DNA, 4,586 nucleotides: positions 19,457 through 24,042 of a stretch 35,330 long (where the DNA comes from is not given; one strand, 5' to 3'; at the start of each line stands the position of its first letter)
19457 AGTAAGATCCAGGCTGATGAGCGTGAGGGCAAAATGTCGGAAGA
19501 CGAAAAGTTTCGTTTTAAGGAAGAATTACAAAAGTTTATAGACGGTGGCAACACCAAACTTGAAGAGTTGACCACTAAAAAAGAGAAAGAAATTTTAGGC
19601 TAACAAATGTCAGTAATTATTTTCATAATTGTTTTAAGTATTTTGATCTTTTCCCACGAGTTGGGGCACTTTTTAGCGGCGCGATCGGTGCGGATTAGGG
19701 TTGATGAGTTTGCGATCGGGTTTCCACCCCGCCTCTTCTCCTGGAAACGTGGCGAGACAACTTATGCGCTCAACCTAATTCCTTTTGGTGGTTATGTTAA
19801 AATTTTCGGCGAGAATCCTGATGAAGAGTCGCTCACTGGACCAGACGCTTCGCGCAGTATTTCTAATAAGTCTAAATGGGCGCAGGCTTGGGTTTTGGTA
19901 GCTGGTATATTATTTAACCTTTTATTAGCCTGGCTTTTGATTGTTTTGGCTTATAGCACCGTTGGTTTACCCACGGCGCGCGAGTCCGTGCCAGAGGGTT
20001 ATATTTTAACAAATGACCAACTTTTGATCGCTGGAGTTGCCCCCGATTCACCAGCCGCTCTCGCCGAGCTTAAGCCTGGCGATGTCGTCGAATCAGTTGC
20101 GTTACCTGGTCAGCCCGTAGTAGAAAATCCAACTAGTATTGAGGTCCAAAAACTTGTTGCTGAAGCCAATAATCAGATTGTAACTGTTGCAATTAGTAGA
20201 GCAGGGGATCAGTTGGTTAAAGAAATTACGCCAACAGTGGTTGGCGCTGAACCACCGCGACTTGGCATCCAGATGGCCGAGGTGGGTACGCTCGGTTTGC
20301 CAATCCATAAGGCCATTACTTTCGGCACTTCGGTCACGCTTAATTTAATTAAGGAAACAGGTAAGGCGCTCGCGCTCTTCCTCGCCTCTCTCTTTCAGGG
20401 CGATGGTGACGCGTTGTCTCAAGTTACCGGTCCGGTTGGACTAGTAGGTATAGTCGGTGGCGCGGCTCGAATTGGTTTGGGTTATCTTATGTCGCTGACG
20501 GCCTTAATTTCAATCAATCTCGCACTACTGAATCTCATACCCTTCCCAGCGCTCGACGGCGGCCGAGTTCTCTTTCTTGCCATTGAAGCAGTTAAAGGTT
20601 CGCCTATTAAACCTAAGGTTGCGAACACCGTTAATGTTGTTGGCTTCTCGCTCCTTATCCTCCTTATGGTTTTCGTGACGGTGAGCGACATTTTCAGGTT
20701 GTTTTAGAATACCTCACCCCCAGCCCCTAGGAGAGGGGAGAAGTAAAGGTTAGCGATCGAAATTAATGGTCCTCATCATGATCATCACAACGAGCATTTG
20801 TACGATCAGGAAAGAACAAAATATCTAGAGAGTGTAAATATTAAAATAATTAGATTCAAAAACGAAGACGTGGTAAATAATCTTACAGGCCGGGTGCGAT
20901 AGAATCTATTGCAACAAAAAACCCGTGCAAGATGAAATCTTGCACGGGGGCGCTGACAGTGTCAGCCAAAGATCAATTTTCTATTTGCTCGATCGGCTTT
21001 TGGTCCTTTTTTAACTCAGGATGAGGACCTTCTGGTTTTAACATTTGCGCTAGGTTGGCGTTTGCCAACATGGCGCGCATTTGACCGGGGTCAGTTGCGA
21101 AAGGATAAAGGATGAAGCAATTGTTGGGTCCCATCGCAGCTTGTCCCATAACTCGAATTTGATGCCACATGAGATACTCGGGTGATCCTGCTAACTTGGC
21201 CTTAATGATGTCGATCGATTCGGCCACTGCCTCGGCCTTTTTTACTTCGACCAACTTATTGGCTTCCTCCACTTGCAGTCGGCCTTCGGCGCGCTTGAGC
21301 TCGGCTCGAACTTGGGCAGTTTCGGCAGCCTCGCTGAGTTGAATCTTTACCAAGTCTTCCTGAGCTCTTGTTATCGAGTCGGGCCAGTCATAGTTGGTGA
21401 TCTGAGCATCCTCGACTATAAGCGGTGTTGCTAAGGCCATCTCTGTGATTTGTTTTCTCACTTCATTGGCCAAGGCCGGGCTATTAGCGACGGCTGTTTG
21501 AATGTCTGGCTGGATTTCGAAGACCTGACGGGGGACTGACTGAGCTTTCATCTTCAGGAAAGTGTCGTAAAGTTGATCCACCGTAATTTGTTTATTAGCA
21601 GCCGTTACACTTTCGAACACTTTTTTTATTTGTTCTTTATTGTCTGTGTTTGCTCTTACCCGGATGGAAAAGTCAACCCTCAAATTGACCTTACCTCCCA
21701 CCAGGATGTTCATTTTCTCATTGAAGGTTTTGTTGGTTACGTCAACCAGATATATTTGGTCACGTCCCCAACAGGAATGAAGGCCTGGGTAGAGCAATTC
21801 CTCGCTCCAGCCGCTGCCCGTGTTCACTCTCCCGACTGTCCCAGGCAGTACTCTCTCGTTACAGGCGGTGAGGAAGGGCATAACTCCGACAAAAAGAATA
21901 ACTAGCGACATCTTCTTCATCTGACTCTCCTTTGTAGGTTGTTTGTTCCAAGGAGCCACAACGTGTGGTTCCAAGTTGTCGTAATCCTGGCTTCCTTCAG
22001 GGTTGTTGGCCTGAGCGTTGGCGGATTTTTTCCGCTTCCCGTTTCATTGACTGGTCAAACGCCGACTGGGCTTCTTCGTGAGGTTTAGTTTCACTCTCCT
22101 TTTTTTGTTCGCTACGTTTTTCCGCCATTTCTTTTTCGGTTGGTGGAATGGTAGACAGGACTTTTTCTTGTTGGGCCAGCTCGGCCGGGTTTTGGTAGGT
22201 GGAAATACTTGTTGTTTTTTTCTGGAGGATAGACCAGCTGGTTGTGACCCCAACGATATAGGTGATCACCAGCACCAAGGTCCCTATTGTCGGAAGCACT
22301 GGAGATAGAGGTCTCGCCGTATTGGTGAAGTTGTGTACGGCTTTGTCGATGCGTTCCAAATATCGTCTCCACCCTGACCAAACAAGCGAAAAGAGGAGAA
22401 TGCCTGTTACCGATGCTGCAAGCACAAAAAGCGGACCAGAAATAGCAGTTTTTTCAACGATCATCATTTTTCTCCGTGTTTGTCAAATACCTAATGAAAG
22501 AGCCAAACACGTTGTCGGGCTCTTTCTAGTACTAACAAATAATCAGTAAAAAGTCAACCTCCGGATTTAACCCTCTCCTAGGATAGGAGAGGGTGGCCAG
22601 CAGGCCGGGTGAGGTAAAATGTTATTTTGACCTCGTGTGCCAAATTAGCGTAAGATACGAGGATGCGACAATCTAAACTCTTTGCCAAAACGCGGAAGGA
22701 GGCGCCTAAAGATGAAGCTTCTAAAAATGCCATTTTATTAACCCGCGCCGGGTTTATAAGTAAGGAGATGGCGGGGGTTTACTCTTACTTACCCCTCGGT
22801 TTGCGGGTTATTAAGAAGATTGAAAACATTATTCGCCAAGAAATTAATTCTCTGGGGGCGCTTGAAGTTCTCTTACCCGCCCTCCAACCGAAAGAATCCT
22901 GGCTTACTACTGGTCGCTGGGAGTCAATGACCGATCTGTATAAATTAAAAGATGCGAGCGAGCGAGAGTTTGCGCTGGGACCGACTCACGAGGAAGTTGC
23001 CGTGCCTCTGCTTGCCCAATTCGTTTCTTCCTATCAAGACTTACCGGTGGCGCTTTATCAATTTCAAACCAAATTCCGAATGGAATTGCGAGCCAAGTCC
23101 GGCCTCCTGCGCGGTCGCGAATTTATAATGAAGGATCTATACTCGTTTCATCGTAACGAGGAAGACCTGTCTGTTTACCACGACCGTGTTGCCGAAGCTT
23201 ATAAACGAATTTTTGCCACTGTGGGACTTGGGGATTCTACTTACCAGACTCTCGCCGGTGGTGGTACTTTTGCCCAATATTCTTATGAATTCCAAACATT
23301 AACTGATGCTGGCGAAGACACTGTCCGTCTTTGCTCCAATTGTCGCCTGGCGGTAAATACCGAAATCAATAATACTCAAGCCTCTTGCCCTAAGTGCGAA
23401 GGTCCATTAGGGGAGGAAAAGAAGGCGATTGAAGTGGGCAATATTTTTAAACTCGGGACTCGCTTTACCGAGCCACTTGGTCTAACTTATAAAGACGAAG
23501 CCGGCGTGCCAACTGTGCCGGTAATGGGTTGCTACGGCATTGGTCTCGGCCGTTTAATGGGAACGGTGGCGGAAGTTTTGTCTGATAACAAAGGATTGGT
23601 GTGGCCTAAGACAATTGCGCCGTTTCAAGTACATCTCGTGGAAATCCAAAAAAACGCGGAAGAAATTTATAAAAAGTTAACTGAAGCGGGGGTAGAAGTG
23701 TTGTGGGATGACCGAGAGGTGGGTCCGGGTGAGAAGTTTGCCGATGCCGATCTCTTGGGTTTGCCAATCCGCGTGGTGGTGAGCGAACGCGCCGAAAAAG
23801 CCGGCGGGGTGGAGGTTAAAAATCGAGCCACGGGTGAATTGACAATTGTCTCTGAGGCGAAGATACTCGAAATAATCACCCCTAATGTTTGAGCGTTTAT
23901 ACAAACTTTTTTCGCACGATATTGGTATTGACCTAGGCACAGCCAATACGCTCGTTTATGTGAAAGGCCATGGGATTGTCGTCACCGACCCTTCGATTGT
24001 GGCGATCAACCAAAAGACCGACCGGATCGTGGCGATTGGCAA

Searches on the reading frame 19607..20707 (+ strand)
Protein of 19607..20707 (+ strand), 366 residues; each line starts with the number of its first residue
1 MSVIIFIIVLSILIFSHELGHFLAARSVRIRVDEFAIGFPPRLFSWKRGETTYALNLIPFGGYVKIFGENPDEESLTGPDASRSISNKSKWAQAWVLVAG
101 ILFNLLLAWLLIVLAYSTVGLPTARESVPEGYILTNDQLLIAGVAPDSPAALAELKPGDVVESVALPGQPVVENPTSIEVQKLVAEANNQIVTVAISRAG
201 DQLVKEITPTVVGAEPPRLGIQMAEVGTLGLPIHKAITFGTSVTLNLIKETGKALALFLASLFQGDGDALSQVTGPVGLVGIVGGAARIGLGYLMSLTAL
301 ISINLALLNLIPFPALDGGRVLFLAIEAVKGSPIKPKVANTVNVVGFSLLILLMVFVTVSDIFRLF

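Call 68: search_protein_families(library=pfam, proteins=[window:19607-20707:+], max_evalue=0.00001)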
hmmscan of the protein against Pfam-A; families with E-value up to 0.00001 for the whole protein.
window:19607-20707:+ (366 aa): 2 families
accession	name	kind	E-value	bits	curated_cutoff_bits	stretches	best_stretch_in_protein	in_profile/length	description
PF02163.28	Peptidase_M50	-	1.2e-59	201.8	27.2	1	6-353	2-221/221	Peptidase family M50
PF17820.7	PDZ_6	-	1.2e-06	28.6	27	1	141-196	2-52/54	PDZ domain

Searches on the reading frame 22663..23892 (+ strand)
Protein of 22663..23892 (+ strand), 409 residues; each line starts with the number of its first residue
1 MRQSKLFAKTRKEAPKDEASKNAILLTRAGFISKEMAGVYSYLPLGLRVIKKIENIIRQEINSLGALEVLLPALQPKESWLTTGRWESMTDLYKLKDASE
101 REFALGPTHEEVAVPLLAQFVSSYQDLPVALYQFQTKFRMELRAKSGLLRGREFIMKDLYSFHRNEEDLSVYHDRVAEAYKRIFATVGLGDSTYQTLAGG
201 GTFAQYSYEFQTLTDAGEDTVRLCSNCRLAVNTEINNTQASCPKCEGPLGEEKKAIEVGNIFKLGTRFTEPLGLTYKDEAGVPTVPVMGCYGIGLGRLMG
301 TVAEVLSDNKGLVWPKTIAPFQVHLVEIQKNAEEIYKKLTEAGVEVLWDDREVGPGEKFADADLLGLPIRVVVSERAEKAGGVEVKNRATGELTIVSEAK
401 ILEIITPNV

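Call 68: search_protein_families(library=pfam, proteins=[window:22663-23892:+], max_evalue=0.00001)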
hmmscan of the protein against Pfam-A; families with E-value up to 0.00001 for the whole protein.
window:22663-23892:+ (409 aa): 2 families
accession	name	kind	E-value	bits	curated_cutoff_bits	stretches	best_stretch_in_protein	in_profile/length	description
PF00587.30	tRNA-synt_2b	-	9.7e-31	107.6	29.3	1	93-304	1-177/179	tRNA synthetase class II core domain (G, H, P, S and T)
PF03129.25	HGTP_anticodon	-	1.7e-16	60.6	21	1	319-405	5-91/94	Anticodon binding domain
